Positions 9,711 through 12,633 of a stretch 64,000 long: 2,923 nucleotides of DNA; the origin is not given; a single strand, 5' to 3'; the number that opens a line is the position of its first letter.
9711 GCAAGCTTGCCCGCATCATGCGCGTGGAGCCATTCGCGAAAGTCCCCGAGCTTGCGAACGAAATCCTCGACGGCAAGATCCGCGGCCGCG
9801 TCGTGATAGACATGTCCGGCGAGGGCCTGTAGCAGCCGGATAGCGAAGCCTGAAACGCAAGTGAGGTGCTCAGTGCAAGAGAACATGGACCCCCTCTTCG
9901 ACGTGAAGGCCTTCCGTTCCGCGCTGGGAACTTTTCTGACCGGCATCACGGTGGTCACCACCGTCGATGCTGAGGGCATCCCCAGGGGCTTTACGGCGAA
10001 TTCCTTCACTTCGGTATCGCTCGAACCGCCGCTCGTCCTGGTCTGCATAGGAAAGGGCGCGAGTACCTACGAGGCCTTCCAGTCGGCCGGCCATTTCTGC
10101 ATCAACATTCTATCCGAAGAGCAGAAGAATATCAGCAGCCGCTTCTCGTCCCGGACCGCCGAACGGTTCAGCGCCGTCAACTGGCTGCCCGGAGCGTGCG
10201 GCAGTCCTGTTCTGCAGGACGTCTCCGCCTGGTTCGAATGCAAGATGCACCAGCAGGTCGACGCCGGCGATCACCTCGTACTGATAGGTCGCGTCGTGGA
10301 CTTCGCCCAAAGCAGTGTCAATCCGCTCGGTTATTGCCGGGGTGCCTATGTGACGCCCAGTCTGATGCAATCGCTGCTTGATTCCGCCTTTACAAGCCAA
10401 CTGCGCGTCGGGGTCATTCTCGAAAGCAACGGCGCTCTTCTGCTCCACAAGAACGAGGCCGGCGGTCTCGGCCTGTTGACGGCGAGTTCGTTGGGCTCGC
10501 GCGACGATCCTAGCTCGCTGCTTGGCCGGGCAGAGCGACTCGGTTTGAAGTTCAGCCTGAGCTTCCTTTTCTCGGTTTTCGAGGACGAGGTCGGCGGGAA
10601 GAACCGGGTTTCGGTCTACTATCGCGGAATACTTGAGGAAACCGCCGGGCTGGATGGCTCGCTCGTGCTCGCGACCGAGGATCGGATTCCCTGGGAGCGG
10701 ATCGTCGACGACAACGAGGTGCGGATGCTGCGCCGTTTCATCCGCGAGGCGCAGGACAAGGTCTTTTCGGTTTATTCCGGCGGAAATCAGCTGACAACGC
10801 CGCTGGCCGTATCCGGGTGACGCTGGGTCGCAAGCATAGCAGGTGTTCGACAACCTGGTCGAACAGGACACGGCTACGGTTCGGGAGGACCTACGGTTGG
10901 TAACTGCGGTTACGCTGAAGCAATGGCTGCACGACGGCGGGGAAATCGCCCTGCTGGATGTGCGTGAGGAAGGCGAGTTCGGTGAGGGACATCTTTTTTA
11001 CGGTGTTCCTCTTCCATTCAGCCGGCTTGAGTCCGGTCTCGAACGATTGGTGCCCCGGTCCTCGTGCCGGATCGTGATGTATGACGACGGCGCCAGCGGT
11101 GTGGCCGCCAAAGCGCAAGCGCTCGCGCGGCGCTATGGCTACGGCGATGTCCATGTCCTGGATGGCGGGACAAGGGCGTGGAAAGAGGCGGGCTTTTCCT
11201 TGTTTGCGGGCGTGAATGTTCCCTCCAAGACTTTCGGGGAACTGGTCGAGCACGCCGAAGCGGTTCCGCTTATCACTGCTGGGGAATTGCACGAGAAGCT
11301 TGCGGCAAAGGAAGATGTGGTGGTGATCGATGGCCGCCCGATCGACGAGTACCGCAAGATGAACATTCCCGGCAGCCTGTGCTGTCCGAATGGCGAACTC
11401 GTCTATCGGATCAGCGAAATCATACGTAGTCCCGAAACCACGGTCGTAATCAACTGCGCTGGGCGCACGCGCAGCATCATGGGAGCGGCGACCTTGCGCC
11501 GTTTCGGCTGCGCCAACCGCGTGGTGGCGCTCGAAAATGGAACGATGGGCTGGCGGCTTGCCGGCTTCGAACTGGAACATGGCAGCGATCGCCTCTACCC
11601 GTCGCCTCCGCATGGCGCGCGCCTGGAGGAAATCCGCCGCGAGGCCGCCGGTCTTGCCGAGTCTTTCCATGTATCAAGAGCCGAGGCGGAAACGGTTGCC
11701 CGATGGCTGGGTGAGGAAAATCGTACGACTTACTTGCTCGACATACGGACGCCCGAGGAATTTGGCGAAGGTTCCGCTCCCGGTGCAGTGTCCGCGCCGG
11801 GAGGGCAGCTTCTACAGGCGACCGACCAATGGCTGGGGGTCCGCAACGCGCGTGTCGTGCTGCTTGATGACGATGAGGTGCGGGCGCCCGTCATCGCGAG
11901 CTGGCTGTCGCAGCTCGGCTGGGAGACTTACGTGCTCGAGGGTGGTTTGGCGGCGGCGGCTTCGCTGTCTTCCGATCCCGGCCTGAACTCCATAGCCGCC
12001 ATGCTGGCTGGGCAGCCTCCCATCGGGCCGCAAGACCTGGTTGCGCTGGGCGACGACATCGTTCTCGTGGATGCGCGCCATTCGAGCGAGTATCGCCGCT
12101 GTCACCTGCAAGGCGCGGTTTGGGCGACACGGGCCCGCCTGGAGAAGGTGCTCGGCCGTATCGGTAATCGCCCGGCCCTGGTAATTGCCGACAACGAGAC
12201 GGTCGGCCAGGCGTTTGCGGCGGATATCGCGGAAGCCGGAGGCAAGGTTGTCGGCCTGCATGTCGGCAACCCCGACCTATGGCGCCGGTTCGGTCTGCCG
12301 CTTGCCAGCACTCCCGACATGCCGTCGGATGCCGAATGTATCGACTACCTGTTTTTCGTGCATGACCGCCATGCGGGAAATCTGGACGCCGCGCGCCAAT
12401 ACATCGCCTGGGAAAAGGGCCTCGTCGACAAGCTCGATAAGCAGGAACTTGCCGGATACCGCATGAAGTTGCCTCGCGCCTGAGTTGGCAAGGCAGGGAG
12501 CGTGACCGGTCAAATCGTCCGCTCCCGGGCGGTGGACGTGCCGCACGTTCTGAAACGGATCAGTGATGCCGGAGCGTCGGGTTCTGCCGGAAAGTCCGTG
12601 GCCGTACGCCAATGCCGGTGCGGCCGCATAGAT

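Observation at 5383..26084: About 20 kb block of family-level-only enzymes that looks like one regulon of unknown substrate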

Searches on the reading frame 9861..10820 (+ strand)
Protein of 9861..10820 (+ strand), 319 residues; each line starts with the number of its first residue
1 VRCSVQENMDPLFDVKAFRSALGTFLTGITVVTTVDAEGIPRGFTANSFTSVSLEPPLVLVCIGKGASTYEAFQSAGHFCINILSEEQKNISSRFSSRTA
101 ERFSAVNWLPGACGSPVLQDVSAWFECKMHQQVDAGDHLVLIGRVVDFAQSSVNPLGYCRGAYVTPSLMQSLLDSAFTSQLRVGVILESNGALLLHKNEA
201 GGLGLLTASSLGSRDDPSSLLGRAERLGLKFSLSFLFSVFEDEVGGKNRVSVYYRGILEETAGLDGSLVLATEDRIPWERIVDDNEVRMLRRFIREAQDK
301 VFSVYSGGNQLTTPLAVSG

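Call 3: search_protein_families(library=pfam, proteins=[window:9861-10820:+])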
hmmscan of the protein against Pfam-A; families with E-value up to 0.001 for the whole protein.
window:9861-10820:+ (319 aa): 1 family
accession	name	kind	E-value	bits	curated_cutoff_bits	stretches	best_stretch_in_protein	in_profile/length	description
PF01613.24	Flavin_Reduct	-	6.2e-44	150.2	27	1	23-165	2-151/153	Flavin reductase like domain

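Call 5: search_protein_families(library=ncbifam, proteins=[window:9861-10820:+], max_evalue=0.00001)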
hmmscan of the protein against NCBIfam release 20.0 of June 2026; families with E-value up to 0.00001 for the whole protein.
window:9861-10820:+ (319 aa): 8 families
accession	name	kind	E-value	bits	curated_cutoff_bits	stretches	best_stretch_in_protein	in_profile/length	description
NF045919.1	HphnlacHdxRed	equivalog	1.9e-52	178.3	340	1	13-165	5-157/309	p-hydroxyphenylacetate 3-hydroxylase reductase component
NF045630.1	monooxsub_HsaB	equivalog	3.7e-48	163.8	230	1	13-165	5-158/186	3-hydroxy-9,10-secoandrosta-1,3,5(10)-triene-9,17-dione monooxygenase reductase subunit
NF052639.1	FlvnRedFerAPor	equivalog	1.1e-38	132.4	260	1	16-163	5-152/158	flavin reductase FerA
NF045733.1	StyMonoxStyB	equivalog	1.9e-34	118.8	200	1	17-164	3-147/150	styrene monooxygenase NADH-dependent flavin reductase subunit StyB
TIGR03615.1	RutF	equivalog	2.7e-30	105.4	254.75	1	15-154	3-144/156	NADH-dependent FMN reductase RutF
NF042921.1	HpaC_Thermus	equivalog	6e-29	101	200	1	16-163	3-146/150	4-hydroxyphenylacetate 3-monooxygenase reductase subunit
TIGR02296.1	HpaC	equivalog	1.1e-19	71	205.95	1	18-148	1-134/154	4-hydroxyphenylacetate 3-monooxygenase, reductase component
NF012030.0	PRK15486.1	equivalog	1.4e-16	60.7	315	1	17-145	9-140/170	4-hydroxyphenylacetate 3-monooxygenase reductase subunit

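Call 108: search_solved_structures(query=window:9861-10820:+, max_evalue=1e-10)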
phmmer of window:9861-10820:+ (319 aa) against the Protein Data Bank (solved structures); distinct sequences matched with E-value up to 1e-10: 20.
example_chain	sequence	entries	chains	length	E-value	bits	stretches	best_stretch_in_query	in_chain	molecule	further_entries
3rh7_A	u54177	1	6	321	1.2e-69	238.4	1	11-308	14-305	Hypothetical oxidoreductase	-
3nfw_A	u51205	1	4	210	8.7e-37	130.5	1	13-164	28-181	Flavin reductase-like, FMN-binding protein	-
5zc2_B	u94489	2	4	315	1.3e-35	126.7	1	12-165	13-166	p-hydroxyphenylacetate 3-hydroxylase, reductase component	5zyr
8ct0_A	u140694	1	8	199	2.3e-28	102.8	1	12-165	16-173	Flavin reductase (NADH)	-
4xhy_A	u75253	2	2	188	3.9e-28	102.1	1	14-162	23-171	Flavin reductase domain protein, FMN-binding protein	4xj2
1rz0_A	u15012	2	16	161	1.8e-27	99.9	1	14-163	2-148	phenol 2-hydroxylase component B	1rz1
9fd4_A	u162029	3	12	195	1.9e-27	99.9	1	16-163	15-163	Flavin reductase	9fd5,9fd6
5cho_A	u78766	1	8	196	4.7e-26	95.3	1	9-147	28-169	Flavin reductase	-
4r82_A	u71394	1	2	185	2.1e-25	93.1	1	8-147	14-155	Oxidoreductase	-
4l82_A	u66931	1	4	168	3.1e-25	92.6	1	16-164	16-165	RifeA.00250.a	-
4hx6_A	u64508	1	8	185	3.1e-25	92.6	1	8-147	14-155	Oxidoreductase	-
4f07_A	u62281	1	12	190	1.4e-22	83.9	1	8-147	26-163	Styrene monooxygenase component 2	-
2r0x_A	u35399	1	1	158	4.3e-22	82.3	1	13-159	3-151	Possible flavin reductase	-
4ywn_A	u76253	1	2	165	3.6e-17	66.1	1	14-161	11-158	NADH-fmn oxidoreductase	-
2d36_A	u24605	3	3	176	3.9e-17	66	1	17-163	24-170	hypothetical NADH-dependent FMN oxidoreductase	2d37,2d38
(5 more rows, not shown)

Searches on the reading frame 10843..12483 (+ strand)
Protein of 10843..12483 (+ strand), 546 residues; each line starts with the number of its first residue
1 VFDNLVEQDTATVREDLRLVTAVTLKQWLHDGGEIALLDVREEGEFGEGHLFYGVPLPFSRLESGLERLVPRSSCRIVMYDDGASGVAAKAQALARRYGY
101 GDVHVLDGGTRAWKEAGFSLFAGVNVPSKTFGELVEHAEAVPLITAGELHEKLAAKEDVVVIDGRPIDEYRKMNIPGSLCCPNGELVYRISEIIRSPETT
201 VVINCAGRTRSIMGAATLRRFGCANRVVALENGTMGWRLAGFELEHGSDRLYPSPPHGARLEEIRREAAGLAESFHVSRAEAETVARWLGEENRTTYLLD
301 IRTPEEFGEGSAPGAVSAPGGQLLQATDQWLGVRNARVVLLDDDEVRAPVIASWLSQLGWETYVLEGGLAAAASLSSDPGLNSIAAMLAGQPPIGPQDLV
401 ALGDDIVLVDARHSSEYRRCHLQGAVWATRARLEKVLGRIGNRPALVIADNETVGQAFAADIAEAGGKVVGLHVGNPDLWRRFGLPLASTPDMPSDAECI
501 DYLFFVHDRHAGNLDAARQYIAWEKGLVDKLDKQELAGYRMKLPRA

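Call 3: search_protein_families(library=pfam, proteins=[window:10843-12483:+])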
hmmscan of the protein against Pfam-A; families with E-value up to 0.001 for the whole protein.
window:10843-12483:+ (546 aa): 1 family
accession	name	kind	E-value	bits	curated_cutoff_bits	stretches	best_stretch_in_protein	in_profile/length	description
PF00581.25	Rhodanese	-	2.9e-43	146.9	22.2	3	22-116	2-102/102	Rhodanese-like domain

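Call 5: search_protein_families(library=ncbifam, proteins=[window:10843-12483:+], max_evalue=0.00001)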
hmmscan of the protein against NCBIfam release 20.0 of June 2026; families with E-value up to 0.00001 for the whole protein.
window:10843-12483:+ (546 aa): 11 families
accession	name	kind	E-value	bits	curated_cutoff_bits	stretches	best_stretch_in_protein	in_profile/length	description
NF006444.0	PRK08762.1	equivalog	8.7e-36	123.4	449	2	8-121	5-115/387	molybdopterin-synthase adenylyltransferase MoeB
NF005902.0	PRK07878.1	equivalog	3.1e-19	69.1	647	2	8-115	278-383/392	adenylyltransferase/sulfurtransferase MoeZ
NF045521.1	rhoda_near_glyco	subfamily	6.6e-12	45.4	145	0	394-430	20-56/144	rhodanese homology domain-containing protein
NF041203.1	rhodanese_LYCAU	equivalog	7.1e-12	45.1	115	0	136-245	15-124/126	rhodanese-related (seleno)protein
NF005646.0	PRK07411.1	equivalog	6.8e-10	38.6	633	0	136-226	276-370/390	molybdopterin-synthase adenylyltransferase MoeB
NF008750.0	PRK11784.1-2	equivalog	5.2e-08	32.4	241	0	293-319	13-39/346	tRNA 2-selenouridine(34) synthase MnmH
NF001195.0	PRK00162.1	equivalog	9.2e-08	32.3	102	0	32-116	18-99/108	thiosulfate sulfurtransferase GlpE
NF008557.0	PRK11493.1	equivalog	5.8e-07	28.9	250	0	72-187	85-208/281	3-mercaptopyruvate sulfurtransferase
NF008752.0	PRK11784.1-4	equivalog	9e-07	28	266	0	289-319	12-42/357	tRNA 2-selenouridine(34) synthase MnmH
NF045694.1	seleno_TsoB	exception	1.5e-06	26.7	805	0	14-119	40-155/572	rhodanese/DsbD fusion-like selenoprotein TsoB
TIGR03167.1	tRNA_sel_U_synt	equivalog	5.4e-06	26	219.75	0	296-319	3-26/311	tRNA 2-selenouridine(34) synthase MnmH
